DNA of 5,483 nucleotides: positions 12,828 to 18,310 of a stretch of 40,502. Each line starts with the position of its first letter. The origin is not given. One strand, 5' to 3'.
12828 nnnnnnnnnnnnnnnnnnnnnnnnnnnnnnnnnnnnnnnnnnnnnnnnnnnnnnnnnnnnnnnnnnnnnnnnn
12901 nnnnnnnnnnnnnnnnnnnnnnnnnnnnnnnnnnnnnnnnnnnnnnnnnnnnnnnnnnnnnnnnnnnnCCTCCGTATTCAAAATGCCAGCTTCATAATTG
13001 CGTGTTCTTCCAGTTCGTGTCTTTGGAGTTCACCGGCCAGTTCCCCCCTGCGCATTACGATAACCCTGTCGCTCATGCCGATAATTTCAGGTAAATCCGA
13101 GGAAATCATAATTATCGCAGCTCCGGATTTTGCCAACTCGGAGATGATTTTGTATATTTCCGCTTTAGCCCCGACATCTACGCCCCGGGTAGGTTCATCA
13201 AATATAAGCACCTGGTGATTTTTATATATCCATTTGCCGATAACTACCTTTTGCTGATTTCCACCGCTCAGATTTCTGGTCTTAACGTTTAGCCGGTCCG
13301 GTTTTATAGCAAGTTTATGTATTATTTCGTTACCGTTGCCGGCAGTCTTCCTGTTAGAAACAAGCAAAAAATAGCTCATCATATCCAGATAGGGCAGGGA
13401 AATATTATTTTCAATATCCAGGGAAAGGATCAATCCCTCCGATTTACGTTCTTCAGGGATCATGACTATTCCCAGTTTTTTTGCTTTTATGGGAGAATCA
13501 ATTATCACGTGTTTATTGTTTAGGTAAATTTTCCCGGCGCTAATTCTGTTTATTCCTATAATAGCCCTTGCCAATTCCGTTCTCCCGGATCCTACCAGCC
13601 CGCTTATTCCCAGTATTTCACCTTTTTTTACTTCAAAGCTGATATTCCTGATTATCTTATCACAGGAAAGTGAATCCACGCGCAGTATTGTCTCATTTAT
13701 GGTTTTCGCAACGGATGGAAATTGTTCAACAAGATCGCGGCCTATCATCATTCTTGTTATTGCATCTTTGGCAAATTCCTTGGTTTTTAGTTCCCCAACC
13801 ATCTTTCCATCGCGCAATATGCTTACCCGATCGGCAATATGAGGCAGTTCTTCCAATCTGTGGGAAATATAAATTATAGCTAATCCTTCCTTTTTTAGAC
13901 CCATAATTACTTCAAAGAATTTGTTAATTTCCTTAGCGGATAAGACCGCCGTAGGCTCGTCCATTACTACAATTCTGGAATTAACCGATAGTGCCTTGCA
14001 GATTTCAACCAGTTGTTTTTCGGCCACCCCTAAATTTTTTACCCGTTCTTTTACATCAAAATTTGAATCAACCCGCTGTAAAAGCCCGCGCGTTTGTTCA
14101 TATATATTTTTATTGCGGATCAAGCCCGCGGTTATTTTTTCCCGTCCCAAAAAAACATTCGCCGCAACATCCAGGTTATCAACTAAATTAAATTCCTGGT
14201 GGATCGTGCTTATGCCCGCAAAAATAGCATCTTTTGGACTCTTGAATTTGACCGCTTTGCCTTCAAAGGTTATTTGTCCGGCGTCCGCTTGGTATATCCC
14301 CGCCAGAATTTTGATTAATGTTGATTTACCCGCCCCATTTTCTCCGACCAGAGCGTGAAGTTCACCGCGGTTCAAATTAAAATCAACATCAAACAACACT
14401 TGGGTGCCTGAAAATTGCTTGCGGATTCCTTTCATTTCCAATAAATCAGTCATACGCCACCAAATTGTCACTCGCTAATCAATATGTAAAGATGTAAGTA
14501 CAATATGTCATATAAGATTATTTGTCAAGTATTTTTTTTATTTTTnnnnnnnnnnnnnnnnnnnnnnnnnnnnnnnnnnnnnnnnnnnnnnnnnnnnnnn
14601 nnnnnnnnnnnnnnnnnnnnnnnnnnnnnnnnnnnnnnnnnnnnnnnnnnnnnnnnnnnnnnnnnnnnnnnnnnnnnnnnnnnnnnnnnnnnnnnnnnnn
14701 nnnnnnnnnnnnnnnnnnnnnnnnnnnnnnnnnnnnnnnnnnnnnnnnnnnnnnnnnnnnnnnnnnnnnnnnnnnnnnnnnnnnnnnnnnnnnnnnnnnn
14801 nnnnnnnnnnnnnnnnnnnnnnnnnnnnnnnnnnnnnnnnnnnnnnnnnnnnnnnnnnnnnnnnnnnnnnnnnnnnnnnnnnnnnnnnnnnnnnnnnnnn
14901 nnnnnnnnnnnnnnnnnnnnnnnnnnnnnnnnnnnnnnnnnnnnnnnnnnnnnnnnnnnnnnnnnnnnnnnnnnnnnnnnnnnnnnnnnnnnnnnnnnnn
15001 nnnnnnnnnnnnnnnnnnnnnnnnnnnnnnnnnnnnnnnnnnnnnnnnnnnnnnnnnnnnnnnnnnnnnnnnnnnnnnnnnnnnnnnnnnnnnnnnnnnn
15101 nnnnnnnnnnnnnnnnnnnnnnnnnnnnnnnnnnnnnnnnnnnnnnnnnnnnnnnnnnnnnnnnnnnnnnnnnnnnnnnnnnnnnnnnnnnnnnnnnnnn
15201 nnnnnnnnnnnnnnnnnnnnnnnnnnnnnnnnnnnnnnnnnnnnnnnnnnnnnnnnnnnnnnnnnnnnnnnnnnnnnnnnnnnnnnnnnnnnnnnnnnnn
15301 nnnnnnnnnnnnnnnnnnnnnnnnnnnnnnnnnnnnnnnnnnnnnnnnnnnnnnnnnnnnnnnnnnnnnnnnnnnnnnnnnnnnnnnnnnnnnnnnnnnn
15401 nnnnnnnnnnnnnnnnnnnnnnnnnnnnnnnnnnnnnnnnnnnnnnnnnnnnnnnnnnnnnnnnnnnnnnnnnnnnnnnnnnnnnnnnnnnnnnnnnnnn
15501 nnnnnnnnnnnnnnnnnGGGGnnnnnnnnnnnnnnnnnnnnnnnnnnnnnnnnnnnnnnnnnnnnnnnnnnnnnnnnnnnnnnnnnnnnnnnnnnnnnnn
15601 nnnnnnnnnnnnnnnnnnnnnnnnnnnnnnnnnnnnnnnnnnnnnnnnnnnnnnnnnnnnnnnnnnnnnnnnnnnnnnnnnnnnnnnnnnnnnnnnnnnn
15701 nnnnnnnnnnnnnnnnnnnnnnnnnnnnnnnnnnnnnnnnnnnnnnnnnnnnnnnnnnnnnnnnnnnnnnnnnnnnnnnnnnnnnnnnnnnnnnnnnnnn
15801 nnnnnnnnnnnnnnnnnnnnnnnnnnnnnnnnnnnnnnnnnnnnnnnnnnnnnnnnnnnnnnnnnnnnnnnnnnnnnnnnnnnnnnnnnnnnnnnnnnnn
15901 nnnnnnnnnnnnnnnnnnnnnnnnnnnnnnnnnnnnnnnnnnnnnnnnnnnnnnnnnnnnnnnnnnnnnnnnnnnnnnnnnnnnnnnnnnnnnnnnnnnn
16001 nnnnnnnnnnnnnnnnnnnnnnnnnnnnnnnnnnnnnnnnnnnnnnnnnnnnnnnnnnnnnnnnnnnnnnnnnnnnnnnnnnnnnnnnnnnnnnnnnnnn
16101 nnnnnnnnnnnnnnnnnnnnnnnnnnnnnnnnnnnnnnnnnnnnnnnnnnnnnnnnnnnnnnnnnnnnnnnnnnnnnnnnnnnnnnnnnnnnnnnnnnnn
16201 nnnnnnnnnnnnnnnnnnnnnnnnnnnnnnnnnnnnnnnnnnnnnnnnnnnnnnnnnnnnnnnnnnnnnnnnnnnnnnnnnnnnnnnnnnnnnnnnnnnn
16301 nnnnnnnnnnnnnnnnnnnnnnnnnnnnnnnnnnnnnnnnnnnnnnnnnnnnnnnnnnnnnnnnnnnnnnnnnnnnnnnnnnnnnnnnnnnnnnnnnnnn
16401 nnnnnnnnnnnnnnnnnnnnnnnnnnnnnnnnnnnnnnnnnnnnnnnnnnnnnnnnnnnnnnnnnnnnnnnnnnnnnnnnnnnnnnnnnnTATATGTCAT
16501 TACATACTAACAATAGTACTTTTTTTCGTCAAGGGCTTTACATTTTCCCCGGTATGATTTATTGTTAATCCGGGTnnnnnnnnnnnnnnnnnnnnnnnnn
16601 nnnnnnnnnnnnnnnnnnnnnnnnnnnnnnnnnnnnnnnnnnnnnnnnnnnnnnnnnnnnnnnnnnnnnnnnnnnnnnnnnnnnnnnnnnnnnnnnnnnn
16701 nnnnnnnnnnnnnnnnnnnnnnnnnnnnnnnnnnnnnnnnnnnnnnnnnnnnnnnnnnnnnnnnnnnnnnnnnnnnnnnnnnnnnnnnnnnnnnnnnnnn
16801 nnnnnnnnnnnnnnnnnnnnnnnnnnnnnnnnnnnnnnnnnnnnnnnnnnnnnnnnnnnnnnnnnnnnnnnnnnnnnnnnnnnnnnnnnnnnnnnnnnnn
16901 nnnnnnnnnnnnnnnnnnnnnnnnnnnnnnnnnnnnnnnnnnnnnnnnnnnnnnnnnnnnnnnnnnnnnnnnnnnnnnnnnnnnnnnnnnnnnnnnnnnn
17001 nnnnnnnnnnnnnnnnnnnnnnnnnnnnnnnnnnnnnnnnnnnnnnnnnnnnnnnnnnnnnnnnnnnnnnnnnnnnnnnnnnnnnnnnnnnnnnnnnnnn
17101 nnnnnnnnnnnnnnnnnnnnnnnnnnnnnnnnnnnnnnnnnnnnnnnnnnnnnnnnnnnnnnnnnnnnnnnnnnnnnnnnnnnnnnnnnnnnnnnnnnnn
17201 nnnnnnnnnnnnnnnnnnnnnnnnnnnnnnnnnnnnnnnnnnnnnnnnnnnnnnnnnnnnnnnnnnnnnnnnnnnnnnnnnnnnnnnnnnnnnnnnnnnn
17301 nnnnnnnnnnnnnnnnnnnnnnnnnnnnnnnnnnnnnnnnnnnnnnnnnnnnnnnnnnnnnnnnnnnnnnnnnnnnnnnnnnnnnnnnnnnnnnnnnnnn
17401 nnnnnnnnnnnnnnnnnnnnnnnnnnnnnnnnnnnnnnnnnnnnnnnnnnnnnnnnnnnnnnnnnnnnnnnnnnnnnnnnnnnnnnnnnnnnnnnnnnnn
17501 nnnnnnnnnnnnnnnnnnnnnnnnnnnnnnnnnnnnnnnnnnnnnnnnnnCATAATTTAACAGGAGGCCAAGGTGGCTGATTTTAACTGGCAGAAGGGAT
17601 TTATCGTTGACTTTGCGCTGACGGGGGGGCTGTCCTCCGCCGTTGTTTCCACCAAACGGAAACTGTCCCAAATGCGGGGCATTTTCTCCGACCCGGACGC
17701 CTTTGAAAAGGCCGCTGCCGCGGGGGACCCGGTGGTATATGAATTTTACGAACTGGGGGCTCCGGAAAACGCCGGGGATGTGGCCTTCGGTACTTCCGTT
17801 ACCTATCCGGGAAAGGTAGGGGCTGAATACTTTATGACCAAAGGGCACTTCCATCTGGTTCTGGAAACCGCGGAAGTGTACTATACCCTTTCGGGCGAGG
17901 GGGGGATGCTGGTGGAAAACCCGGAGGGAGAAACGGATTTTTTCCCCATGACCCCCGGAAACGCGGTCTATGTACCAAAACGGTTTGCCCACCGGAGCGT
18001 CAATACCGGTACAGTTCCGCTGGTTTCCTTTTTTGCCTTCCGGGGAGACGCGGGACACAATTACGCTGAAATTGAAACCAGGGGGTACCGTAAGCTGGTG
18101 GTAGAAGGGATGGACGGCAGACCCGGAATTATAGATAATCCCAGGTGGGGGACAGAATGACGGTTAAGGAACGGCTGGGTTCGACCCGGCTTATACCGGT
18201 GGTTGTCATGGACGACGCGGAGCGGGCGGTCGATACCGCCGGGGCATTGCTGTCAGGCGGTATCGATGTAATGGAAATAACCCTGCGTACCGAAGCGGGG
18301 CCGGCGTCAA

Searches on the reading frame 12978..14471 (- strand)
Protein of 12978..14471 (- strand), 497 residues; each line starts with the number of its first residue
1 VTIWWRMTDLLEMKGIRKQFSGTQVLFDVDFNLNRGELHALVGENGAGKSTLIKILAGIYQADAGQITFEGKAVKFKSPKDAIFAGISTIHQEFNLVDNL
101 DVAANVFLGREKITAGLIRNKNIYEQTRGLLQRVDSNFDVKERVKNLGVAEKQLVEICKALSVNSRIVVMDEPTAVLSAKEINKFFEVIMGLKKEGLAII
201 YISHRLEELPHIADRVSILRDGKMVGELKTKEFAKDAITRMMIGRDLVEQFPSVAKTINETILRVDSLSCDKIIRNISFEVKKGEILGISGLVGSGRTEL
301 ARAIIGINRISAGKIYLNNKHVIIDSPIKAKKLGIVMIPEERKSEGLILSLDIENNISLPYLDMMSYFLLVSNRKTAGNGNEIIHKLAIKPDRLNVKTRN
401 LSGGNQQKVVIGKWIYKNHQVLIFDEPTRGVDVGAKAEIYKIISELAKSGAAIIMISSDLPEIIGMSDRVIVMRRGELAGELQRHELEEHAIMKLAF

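Call 3: search_protein_families(library=pfam, proteins=[window:12978-14471:-], max_evalue=0.01)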
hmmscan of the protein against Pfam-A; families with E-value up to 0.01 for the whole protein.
window:12978-14471:- (497 aa): 11 families
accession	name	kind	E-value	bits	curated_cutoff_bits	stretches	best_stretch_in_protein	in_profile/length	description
PF00005.33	ABC_tran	-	4.7e-50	170.2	25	2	27-175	2-137/137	ABC transporter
PF13304.12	AAA_21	-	1.5e-10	42.1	27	1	38-84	1-47/304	AAA domain, putative AbiEii toxin, Type IV TA system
PF00004.35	AAA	-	0.00031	21.6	21.2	0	41-211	3-116/131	ATPase family associated with various cellular activities (AAA)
PF13401.12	AAA_22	-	0.00046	20.9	27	0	40-91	9-33/130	AAA domain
PF02367.23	TsaE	-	0.00076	19.9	26.6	0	33-61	18-46/128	Threonylcarbamoyl adenosine biosynthesis protein TsaE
PF13555.12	AAA_29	-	0.001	19.2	27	1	31-53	17-39/61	P-loop containing region of AAA domain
PF13191.12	AAA_16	-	0.0021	19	32.6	0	35-117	23-102/167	AAA ATPase domain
PF03193.22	RsgA_GTPase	-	0.0029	17.9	30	0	35-67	106-137/174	RsgA GTPase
PF13476.12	AAA_23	-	0.0053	17.9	27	1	12-57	3-40/201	AAA domain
PF13175.12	AAA_15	-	0.0064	16.6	32.1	1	34-139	24-123/374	AAA ATPase domain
PF02463.25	SMC_N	-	0.0091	15.9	40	0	37-54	25-42/220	RecF/RecN/SMC N terminal domain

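Call 4: search_protein_families(library=ncbifam, proteins=[window:12978-14471:-], max_evalue=0.01)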
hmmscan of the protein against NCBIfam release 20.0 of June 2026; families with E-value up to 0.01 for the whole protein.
window:12978-14471:- (497 aa): 190 families (the best 25 are shown)
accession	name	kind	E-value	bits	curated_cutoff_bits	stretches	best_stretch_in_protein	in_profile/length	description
NF010069.0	PRK13549.1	equivalog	8.1e-160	532.6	699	1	7-496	2-501/513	xylose ABC transporter ATP-binding protein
NF008442.0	PRK11288.1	equivalog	4.7e-159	529.9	689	1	7-496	4-495/504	L-arabinose ABC transporter ATP-binding protein AraG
NF008030.0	PRK10762.1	equivalog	2.5e-154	514.7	745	1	7-496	1-491/501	ribose ABC transporter ATP-binding protein RbsA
NF040905.2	GguA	equivalog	7e-149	496.4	810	1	10-495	1-499/500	multiple monosaccharide ABC transporter ATP-binding protein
NF008215.0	PRK10982.1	equivalog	2.3e-143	478.4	828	1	9-496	12-502/506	galactose/methyl galactoside ABC transporter ATP-binding protein MglA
NF041861.1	YtfR_transport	equivalog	1.3e-138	462.5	850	1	10-494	1-488/492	galactofuranose ABC transporter, ATP-binding protein YtfR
NF007253.0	PRK09700.1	equivalog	2.2e-138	462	772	1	7-496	2-506/510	D-allose ABC transporter ATP-binding protein AlsA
TIGR02633.1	xylG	equivalog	5.2e-136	454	723.65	1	10-496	1-499/500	D-xylose ABC transporter ATP-binding protein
NF011967.0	PRK15439.1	equivalog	1.1e-125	419.9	586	1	7-497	8-500/510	autoinducer 2 ABC transporter ATP-binding protein LsrA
NF047930.1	ABC_ATP_B6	equivalog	7.6e-102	341.5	670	1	10-489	2-501/510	putative B6 ABC transporter ATP-binding protein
TIGR03410.1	urea_trans_UrtE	equivalog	8.2e-57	192.3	285.8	2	11-242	1-228/230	urea ABC transporter ATP-binding subunit UrtE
TIGR03608.1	L_ocin_972_ABC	subfamily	3.7e-54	183.3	254.85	2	13-215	1-202/206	putative bacteriocin export ABC transporter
TIGR01188.1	drrA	subfamily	4.4e-54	183.8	312.45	2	18-243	1-220/302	daunorubicin resistance ABC transporter, ATP-binding protein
TIGR02315.1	ABC_phnC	equivalog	6.1e-54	183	266.1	2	10-241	1-241/243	phosphonate ABC transporter ATP-binding protein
TIGR04520.1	ECF_ATPase_1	equivalog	4.7e-53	180.3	315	2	16-237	6-227/269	energy-coupling factor transporter ATPase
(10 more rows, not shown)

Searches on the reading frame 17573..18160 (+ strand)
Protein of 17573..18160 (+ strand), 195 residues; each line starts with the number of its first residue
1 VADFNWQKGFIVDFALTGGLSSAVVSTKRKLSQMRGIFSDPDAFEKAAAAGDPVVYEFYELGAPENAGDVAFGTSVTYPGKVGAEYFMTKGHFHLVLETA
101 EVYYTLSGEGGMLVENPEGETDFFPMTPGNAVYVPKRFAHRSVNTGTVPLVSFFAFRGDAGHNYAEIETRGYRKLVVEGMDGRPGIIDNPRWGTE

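Call 9: search_protein_families(library=pfam, proteins=[window:17573-18160:+], max_evalue=0.0001)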
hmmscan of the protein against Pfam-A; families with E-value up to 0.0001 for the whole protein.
window:17573-18160:+ (195 aa): 3 families
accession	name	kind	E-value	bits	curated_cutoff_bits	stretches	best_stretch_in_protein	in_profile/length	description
PF06560.17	GPI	-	2.5e-27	95.7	20.7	1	29-178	2-168/182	Glucose-6-phosphate isomerase (GPI)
PF00190.28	Cupin_1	-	2.3e-05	24.5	22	1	94-163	49-120/151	Cupin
PF07883.17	Cupin_2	-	8.4e-05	22.7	27.2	0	98-151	17-65/70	Cupin domain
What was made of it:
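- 17573..18160 (+): Cupin-type phosphoglucose isomerase homologue. Pfam GPI (call 9).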

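Call 48: search_solved_structures(query=window:17573-18160:+, max_evalue=0.001)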
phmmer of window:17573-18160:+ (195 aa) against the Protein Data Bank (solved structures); distinct sequences matched with E-value up to 0.001: 10.
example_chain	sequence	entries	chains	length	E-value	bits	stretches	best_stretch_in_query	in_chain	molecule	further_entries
1j3p_A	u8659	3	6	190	6.5e-54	186.1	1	12-192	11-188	Phosphoglucose Isomerase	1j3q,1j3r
4lta_A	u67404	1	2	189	5.5e-51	176.5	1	9-192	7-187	Glucose-6-phosphate isomerase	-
4lul_A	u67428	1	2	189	1.4e-50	175.2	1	9-192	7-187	Glucose-6-phosphate isomerase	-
1x7n_A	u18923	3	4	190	1.5e-50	175.1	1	9-192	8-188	Glucose-6-phosphate isomerase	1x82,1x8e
1qxj_A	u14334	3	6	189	1.5e-50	175.1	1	9-192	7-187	Glucose-6-phosphate isomerase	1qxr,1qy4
4luk_A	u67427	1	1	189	1.5e-50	175.1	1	9-192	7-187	Glucose-6-phosphate isomerase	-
4lum_A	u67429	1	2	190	2e-50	174.7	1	9-192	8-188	Glucose-6-phosphate isomerase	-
2gc0_A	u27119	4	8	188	2.9e-50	174.2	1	9-192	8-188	Glucose-6-phosphate isomerase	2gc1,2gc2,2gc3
3sxw_A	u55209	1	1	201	2.1e-44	155.1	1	9-193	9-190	Glucose-6-phosphate isomerase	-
2vqa_A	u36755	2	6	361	4.7e-05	26.6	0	92-157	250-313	SLL1358 PROTEIN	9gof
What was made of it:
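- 17573..18160 (+): 1j3p match 6.5e-54 over the full length (call 48).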

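Call 69: search_protein_families(library=ncbifam, proteins=[window:17573-18160:+], max_evalue=0.001)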
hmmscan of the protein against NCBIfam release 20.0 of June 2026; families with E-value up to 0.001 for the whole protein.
window:17573-18160:+ (195 aa): 0 families
